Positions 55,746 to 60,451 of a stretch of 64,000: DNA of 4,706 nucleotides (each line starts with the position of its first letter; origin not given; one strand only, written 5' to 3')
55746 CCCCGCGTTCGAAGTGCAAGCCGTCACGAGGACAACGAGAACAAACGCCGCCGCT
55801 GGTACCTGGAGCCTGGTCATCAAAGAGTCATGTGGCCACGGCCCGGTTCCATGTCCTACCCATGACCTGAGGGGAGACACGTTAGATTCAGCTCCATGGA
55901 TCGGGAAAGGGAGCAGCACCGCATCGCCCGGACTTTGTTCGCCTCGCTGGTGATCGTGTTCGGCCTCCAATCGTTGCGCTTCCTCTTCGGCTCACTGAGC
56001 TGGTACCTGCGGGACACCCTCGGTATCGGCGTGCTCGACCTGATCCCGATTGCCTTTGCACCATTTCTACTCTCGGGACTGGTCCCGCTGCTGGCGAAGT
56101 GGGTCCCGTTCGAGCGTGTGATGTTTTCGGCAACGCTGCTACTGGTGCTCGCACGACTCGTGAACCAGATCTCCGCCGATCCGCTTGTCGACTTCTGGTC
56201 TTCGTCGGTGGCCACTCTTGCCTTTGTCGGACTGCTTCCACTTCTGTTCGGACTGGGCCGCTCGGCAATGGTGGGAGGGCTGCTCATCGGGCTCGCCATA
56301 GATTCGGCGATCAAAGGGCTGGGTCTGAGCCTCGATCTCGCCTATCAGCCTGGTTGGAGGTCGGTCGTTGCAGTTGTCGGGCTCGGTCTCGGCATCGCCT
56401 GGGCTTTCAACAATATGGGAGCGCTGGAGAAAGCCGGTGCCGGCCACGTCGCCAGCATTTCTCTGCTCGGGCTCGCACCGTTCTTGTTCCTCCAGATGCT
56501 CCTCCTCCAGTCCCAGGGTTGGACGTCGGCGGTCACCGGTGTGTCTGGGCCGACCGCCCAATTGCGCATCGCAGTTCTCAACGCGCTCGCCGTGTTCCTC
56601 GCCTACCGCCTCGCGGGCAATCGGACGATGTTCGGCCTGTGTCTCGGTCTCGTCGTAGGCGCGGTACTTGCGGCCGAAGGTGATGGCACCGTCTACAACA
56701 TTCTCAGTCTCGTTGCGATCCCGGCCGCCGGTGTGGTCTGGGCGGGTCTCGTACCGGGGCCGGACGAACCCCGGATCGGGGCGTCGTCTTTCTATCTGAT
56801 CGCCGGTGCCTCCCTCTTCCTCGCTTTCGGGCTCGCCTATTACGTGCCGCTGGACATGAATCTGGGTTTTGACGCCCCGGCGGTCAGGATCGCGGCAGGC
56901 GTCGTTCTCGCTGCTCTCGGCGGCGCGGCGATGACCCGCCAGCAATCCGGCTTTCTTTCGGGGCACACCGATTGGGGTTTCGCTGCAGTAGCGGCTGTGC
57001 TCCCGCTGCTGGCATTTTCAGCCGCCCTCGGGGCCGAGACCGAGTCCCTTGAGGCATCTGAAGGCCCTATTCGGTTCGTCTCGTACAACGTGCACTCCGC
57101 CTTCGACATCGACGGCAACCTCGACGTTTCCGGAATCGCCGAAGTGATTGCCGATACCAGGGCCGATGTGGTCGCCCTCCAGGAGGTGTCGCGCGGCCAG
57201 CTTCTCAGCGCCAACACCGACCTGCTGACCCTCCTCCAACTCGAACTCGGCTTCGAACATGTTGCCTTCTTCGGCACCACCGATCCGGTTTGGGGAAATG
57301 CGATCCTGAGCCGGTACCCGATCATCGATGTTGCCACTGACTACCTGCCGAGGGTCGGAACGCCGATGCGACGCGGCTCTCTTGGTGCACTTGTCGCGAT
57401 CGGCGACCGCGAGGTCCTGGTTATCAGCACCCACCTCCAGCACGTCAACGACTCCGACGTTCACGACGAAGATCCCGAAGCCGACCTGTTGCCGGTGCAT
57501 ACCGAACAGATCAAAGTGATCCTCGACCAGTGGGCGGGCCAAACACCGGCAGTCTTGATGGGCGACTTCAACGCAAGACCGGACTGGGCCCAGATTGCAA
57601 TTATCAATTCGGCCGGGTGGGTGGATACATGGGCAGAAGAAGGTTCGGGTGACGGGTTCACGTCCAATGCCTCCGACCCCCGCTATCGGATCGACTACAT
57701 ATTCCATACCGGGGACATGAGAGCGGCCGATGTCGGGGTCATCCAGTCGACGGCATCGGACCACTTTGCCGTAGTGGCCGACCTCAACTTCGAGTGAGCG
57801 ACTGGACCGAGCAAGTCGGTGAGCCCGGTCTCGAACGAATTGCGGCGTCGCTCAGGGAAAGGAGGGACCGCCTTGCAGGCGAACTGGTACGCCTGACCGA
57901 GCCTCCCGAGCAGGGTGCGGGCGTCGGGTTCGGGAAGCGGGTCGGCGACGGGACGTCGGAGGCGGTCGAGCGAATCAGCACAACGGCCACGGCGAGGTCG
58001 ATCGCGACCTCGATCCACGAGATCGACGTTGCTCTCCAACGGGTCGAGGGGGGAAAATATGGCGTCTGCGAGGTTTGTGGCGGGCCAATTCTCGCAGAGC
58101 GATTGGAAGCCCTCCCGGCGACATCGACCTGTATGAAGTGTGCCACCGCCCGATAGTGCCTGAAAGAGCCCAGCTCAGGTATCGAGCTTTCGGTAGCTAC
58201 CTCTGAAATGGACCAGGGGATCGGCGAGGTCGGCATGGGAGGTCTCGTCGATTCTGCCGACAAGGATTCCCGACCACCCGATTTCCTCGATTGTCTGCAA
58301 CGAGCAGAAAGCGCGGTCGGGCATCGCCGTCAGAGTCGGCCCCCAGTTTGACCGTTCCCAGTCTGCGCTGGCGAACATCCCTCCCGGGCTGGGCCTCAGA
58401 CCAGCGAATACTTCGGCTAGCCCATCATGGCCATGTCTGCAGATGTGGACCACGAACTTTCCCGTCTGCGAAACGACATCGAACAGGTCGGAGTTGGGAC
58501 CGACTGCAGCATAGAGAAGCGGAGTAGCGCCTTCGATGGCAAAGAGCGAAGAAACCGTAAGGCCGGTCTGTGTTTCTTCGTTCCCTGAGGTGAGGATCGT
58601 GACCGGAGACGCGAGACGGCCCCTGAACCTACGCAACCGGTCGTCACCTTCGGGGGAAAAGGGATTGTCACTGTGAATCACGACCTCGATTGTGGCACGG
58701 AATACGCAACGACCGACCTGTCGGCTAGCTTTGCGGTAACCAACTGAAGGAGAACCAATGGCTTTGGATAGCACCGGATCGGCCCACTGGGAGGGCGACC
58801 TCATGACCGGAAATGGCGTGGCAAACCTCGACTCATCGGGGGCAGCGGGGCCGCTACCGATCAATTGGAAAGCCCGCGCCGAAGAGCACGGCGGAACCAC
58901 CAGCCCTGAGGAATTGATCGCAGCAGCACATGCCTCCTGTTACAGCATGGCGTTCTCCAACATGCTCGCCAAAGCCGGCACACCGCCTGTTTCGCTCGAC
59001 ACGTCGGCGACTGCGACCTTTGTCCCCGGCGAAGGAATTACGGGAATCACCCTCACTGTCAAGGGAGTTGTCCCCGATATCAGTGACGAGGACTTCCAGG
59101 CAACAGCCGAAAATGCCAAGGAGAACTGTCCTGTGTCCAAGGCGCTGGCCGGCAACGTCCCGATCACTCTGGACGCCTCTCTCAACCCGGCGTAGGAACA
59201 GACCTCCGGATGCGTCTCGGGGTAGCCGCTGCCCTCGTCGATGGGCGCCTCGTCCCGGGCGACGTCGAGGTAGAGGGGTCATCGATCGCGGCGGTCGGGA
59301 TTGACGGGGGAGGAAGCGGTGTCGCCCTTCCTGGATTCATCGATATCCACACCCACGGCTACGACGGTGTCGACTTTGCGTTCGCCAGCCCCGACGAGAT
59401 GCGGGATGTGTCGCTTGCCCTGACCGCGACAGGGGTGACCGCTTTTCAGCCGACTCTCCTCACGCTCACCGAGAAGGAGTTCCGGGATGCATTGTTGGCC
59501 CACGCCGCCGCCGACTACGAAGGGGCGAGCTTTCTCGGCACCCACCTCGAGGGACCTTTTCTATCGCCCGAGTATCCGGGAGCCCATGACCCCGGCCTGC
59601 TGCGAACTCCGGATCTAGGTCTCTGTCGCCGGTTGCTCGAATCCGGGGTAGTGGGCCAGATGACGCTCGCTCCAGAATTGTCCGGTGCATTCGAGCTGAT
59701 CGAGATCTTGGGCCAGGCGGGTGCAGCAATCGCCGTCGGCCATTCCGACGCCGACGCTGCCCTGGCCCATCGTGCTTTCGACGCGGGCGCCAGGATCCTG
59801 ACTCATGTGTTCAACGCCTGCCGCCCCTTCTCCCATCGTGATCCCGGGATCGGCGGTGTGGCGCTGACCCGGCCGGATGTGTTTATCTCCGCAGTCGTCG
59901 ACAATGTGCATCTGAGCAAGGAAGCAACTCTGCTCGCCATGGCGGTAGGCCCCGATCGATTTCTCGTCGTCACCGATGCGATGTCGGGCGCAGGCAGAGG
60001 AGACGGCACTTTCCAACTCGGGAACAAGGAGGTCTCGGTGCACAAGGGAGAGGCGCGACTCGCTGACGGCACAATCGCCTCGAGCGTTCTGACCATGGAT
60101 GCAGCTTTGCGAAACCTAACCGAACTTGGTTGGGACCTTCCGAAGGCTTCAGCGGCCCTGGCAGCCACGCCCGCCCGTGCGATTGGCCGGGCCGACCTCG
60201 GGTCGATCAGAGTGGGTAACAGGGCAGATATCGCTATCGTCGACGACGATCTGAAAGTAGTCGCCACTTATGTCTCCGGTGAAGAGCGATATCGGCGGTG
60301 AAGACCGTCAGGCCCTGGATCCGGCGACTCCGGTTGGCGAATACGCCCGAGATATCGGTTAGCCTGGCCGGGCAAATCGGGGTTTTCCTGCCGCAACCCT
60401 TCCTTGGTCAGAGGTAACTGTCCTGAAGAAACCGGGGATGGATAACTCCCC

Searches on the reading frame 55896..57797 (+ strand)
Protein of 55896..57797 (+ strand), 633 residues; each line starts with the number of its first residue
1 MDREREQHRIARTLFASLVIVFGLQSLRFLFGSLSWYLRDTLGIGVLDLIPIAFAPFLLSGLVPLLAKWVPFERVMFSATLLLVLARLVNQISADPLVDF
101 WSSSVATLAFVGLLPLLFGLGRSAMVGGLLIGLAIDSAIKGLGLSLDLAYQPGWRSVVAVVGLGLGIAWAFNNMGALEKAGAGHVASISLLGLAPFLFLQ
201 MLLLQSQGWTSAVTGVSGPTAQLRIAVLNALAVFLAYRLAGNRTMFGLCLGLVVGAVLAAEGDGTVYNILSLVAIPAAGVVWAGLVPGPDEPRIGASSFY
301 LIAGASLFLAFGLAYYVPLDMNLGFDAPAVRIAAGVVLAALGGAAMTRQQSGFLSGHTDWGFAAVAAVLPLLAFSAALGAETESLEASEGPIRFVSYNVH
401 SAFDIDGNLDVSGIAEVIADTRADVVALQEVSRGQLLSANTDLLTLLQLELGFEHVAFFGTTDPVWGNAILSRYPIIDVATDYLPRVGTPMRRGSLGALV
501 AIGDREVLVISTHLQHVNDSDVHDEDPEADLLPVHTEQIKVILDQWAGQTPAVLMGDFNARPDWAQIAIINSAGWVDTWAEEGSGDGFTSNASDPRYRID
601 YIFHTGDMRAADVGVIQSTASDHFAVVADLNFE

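Call 60: search_protein_families(library=pfam, max_evalue=0.00001, proteins=[window:55896-57797:+])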
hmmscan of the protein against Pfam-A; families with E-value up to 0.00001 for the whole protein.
window:55896-57797:+ (633 aa): 2 families
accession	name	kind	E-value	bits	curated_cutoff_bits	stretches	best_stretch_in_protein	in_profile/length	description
PF03372.29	Exo_endo_phos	-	1.5e-24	87.4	24.5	1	395-623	1-225/225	Endonuclease/Exonuclease/phosphatase family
PF23226.1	Exo_endo_phos_PGAP2IP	-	7e-10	39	27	1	397-556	9-156/239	PGAP2IP, C-terminal nuclease-like domain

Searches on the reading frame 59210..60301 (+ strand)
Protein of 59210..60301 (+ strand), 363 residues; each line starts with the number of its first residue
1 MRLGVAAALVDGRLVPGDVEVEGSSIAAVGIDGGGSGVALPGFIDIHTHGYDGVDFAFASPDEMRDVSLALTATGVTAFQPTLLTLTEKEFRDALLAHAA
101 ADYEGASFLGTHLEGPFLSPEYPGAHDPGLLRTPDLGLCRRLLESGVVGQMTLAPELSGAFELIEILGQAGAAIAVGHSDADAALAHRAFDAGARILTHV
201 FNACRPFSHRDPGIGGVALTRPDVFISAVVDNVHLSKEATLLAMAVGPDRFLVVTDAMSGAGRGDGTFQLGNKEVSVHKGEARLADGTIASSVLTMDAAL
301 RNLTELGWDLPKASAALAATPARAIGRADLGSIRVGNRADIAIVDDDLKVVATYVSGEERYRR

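Call 60: search_protein_families(library=pfam, max_evalue=0.00001, proteins=[window:59210-60301:+])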
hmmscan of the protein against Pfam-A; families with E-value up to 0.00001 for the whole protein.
window:59210-60301:+ (363 aa): 2 families
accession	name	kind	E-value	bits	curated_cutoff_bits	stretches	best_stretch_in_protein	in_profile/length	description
PF01979.26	Amidohydro_1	-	1.4e-15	57.9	25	1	39-358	2-343/345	Amidohydrolase family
PF07969.17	Amidohydro_3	-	1.8e-09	38.1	29.7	0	309-348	408-448/472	Amidohydrolase family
